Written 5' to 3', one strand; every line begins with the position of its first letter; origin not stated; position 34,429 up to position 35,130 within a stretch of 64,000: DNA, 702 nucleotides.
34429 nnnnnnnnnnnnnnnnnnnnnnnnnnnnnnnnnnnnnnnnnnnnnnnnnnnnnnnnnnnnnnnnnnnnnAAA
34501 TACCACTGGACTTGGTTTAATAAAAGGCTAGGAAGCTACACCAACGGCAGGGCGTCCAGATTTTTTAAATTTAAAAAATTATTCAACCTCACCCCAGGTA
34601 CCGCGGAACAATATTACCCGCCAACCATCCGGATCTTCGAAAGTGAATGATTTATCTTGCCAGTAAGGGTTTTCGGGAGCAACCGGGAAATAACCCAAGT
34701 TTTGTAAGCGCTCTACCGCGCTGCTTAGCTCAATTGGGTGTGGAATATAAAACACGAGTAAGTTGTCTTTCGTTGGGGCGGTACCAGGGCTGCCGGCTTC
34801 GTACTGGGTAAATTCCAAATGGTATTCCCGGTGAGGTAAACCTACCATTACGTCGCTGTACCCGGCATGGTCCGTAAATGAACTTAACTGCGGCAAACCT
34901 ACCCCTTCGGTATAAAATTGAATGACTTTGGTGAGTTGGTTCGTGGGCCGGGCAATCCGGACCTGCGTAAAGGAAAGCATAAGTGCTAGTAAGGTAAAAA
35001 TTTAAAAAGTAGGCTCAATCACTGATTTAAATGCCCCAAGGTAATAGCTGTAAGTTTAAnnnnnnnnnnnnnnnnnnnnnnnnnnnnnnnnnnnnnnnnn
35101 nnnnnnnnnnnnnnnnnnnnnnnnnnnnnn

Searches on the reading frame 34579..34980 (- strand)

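Call 62: search_protein_families(library=pfam, max_evalue=0.00001, proteins=[window:34579-34980:-])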
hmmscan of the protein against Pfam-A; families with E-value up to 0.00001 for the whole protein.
window:34579-34980:- (133 aa): 3 families
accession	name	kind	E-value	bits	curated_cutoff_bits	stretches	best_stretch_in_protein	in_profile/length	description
PF22659.2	YycE-like_C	-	9.6e-27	93.2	27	1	72-124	1-53/55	YycE-like C-terminal domain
PF22658.2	YycE-like_N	-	5.5e-25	87.4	27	1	7-58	1-52/52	YycE-like N-terminal domain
PF00903.31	Glyoxalase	-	1.9e-12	48.1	20.6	1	8-122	4-119/121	Glyoxalase/Bleomycin resistance protein/Dioxygenase superfamily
